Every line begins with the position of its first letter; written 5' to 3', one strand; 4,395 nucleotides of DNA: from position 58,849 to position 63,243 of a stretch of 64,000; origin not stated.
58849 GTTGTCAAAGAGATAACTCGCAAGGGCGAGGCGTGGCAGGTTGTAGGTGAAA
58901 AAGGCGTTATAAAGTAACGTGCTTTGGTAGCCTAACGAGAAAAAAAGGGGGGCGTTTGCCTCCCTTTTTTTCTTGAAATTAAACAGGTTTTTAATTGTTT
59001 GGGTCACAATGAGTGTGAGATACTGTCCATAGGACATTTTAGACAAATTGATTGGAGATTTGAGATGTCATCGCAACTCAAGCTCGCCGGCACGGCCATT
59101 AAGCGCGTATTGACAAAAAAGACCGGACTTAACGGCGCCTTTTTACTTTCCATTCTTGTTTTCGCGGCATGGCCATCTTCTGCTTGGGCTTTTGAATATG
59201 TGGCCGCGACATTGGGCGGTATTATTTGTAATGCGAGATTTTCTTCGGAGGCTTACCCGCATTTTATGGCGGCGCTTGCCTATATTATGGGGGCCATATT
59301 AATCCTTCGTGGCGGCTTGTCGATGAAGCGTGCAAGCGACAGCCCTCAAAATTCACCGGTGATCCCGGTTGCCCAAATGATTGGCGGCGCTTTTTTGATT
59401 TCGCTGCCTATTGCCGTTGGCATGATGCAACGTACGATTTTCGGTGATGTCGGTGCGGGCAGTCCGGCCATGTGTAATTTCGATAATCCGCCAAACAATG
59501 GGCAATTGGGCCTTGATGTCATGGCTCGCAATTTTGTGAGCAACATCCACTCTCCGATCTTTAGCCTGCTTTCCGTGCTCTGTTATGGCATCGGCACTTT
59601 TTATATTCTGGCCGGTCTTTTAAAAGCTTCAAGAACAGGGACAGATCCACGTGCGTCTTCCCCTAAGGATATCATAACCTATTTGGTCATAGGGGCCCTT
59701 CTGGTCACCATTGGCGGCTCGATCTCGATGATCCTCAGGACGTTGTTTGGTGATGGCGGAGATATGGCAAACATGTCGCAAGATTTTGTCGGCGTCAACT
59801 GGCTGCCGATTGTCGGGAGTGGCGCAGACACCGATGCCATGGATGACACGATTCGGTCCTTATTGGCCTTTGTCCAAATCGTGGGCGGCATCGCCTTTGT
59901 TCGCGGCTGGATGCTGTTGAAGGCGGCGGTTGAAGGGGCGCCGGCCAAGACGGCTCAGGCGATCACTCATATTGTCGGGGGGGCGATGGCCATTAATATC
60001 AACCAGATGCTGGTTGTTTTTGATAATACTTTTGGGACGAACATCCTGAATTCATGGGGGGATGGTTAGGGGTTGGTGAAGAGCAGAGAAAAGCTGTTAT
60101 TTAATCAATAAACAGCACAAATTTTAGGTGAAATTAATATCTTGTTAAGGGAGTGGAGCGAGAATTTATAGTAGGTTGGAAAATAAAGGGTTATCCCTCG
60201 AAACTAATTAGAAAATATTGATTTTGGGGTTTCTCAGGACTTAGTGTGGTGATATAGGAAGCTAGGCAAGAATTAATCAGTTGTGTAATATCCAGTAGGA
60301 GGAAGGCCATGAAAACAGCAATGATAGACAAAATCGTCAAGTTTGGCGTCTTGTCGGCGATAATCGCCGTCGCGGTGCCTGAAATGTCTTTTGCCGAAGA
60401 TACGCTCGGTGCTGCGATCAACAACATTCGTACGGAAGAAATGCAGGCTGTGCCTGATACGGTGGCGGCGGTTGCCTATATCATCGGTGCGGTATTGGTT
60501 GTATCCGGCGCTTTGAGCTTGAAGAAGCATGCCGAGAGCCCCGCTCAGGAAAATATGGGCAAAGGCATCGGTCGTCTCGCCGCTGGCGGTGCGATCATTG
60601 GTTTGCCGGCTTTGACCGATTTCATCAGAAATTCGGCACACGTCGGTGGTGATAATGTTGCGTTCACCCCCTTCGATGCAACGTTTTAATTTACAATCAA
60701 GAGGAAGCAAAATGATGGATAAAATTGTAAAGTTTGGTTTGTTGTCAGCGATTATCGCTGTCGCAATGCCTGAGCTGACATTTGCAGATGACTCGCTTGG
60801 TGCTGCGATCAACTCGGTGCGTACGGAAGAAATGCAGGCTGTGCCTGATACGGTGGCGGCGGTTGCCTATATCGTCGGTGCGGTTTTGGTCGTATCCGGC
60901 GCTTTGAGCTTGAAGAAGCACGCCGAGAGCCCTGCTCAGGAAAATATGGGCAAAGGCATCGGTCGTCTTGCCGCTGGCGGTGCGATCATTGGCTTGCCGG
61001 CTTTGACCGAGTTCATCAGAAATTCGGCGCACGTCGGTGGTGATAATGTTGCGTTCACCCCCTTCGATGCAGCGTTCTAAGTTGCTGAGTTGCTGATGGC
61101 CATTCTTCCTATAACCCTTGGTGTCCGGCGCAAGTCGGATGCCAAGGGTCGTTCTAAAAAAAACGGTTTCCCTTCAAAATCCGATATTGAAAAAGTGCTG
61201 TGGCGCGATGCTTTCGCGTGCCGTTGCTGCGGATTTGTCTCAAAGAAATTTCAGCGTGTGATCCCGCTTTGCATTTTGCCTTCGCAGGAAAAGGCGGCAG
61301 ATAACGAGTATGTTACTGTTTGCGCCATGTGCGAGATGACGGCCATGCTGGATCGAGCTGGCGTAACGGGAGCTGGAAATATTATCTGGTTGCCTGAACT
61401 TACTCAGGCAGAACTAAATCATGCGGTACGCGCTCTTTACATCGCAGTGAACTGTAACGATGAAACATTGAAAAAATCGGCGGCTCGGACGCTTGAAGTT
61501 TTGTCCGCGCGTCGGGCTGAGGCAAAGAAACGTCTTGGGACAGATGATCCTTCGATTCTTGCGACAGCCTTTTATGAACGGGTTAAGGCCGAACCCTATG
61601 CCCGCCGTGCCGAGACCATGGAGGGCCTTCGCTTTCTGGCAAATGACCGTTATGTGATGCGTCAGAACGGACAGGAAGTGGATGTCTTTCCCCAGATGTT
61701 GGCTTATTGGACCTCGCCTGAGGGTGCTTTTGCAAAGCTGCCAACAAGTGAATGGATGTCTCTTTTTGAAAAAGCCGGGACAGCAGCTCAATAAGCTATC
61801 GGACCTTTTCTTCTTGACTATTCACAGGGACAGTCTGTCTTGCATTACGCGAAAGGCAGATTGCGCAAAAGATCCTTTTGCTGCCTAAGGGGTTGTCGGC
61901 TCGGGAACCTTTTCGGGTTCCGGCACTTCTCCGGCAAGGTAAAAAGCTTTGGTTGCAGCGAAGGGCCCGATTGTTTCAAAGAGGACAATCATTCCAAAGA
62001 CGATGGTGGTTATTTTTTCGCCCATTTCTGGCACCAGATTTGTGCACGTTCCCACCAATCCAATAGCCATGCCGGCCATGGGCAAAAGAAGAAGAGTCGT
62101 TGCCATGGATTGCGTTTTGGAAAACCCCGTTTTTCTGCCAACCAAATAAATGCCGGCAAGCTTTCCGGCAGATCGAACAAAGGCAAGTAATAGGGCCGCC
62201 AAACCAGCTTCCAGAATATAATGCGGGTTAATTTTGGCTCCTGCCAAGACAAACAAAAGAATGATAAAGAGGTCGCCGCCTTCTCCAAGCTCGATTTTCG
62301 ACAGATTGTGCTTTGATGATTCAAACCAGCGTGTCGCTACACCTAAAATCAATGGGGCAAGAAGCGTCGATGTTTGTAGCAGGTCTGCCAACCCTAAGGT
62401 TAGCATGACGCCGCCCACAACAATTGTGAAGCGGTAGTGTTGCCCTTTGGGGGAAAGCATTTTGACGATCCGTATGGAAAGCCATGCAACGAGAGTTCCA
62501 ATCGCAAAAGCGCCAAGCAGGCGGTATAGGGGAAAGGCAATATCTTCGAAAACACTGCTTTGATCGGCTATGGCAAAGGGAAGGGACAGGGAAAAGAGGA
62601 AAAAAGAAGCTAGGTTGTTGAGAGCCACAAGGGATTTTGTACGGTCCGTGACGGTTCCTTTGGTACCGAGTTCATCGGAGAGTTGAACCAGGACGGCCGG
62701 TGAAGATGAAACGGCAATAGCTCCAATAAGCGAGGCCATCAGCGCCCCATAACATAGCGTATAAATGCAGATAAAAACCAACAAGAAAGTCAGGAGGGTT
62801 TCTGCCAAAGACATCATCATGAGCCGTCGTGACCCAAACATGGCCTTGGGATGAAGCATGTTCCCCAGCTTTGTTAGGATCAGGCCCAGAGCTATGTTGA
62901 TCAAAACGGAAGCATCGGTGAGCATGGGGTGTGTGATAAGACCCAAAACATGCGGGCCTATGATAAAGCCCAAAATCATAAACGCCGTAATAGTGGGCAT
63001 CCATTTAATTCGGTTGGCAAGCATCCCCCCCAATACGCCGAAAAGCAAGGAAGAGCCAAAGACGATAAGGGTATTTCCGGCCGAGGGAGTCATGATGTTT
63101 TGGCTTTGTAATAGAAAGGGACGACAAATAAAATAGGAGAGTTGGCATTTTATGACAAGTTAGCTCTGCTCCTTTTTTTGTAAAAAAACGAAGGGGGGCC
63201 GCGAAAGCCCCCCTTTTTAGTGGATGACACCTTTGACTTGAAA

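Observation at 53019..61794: Dot/Icm-type (type IVB) secretion core cluster icmL-icmL2-icmK-icmE-icmG-icmC-icmD-icmD2-icmJ in an apparently alphaproteobacterial chromosome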

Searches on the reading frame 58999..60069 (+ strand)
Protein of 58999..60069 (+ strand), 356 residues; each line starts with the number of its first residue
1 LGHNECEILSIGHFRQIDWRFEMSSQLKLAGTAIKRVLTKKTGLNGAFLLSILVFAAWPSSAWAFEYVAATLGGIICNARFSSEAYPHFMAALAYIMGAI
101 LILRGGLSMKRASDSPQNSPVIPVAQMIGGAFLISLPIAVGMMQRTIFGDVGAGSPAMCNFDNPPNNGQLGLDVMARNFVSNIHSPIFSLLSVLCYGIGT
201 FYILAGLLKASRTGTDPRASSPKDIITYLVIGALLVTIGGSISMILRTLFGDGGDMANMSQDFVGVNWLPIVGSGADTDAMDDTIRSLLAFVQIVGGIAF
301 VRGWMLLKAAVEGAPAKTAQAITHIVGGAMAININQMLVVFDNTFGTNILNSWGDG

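Call 3: search_protein_families(library=pfam, proteins=[window:58999-60069:+], max_evalue=0.01)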
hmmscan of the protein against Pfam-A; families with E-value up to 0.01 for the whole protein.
window:58999-60069:+ (356 aa): 1 family
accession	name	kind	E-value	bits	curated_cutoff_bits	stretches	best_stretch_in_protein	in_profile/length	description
PF20535.3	DUF6750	-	7.5e-08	32.8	27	1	278-348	53-123/128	Family of unknown function (DUF6750)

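Call 4: search_protein_families(library=ncbifam, proteins=[window:58999-60069:+], max_evalue=0.01)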
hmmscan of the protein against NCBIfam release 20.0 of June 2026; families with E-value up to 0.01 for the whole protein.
window:58999-60069:+ (356 aa): 1 family
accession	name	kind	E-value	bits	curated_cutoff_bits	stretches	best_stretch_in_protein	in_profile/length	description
NF033883.1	conj_TraQ_IncI1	equivalog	9.1e-10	38.7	80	1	175-346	5-173/175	conjugal transfer protein TraQ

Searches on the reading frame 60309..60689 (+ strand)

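Call 3: search_protein_families(library=pfam, proteins=[window:60309-60689:+], max_evalue=0.01)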
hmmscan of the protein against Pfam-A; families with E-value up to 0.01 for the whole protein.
window:60309-60689:+ (126 aa): 1 family
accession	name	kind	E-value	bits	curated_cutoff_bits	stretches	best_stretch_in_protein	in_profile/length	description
PF13572.11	DUF4134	-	0.0014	19.2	26.5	1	17-75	4-61/93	Domain of unknown function (DUF4134)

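Call 4: search_protein_families(library=ncbifam, proteins=[window:60309-60689:+], max_evalue=0.01)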
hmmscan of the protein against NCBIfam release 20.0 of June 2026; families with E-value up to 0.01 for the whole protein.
window:60309-60689:+ (126 aa): 0 families

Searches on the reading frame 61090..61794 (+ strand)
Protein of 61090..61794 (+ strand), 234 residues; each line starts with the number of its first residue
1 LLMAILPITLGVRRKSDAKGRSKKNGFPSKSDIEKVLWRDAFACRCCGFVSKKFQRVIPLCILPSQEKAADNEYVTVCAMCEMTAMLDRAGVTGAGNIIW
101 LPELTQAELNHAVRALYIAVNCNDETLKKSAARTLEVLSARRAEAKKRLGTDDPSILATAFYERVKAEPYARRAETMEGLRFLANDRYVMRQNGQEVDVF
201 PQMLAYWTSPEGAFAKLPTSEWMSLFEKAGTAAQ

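Call 3: search_protein_families(library=pfam, proteins=[window:61090-61794:+], max_evalue=0.01)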
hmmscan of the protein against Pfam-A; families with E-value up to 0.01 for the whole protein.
window:61090-61794:+ (234 aa): 0 families

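Call 4: search_protein_families(library=ncbifam, proteins=[window:61090-61794:+], max_evalue=0.01)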
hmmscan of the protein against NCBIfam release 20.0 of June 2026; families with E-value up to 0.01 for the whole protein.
window:61090-61794:+ (234 aa): 1 family
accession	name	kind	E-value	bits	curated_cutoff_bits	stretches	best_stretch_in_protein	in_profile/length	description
NF038221.1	IcmJ_DotN_IVB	equivalog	1.1e-20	74.1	100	1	33-184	34-185/205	type IVB secretion system protein IcmJDotN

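Call 18: find_encoding_contigs(protein=window:61090-61794:+, flank=10000, max_places=6)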
Protein window:61090-61794:+ (234 aa): no gene with exactly this product is on record in the collection.

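Call 51: search_solved_structures(query=window:61090-61794:+, max_evalue=0.001, show_alignments=1)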
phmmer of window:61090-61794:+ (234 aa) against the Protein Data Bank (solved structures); distinct sequences matched with E-value up to 0.001: 4.
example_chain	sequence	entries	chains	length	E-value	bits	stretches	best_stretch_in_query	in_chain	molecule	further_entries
5x1h_Q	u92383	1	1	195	2.1e-15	60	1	30-163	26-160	IcmJ (DotN)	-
5x1h_A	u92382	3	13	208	2.4e-15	59.7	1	30-163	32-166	IcmJ (DotN)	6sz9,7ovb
5x42_C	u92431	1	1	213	2.6e-15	59.6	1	30-163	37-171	IcmJ (DotN)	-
5x42_A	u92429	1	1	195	5e-15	58.7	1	29-163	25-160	DotN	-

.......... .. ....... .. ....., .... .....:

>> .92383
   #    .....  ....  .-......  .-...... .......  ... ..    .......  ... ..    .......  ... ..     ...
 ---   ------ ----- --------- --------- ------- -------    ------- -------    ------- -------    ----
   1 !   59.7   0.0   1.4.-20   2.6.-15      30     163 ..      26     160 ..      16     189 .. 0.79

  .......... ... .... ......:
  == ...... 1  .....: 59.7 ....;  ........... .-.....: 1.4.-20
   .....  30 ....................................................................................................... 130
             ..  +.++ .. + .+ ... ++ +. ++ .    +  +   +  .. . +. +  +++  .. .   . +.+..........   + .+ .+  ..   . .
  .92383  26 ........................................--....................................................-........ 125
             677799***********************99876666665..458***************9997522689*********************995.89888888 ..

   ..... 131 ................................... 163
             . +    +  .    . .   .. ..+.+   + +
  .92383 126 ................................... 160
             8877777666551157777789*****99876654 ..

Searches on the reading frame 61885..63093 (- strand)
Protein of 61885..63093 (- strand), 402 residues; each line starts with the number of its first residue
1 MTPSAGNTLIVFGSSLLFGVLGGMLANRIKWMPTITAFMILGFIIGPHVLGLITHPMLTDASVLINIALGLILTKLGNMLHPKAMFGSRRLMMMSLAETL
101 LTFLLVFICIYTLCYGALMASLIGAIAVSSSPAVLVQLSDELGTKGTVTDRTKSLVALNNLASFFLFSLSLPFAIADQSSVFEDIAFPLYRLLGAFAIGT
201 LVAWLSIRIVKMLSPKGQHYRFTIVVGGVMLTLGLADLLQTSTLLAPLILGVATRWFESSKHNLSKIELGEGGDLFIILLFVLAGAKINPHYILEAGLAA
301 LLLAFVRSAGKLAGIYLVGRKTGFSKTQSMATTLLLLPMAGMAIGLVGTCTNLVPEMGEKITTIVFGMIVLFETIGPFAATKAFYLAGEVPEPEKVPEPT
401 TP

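Call 40: find_encoding_contigs(protein=window:61885-63093:-, flank=10000, max_places=2)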
Protein window:61885-63093:- (402 aa): 5 contigs read that carry it; 2 places shown.
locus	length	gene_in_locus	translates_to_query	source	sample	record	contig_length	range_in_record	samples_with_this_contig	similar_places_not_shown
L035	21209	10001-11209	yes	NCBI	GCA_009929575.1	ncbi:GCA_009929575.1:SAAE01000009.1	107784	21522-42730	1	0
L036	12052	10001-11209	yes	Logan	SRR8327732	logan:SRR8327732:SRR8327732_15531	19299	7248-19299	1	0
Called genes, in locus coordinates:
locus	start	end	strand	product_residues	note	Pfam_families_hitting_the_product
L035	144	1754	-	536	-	-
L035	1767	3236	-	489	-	-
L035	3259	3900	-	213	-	-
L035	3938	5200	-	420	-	-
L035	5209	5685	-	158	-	PF08816:Ivy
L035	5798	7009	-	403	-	PF04932:Wzy_C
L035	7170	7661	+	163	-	PF00588:SpoU_methylase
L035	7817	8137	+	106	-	PF00166:Cpn10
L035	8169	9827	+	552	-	PF00118:Cpn60_TCP1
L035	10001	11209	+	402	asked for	PF00999:Na_H_Exchanger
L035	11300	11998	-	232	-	-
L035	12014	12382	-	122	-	-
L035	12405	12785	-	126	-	-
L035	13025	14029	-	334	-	PF20535:DUF6750 (faint)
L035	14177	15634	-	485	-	-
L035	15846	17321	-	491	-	PF03743:TrbI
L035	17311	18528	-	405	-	PF12293:T4BSS_DotH_IcmK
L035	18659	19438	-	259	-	PF11393:T4BSS_DotI_IcmL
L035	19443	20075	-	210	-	PF11393:T4BSS_DotI_IcmL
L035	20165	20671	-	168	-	-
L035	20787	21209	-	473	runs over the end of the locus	PF00749:tRNA-synt_1c, PF19269:Anticodon_2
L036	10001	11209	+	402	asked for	PF00999:Na_H_Exchanger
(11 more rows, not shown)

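Call 42: search_protein_families(library=ncbifam, proteins=[L035:144-1754:-, L035:1767-3236:-, L035:3259-3900:-, L035:3938-5200:-, L035:5209-5685:-], max_evalue=0.01)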
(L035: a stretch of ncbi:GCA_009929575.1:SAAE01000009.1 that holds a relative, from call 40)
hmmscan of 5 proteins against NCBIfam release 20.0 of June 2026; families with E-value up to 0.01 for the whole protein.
L035:144-1754:- (536 aa): 0 families

L035:1767-3236:- (489 aa): 0 families

L035:3259-3900:- (213 aa): 0 families

L035:3938-5200:- (420 aa): 0 families

L035:5209-5685:- (158 aa): 0 families
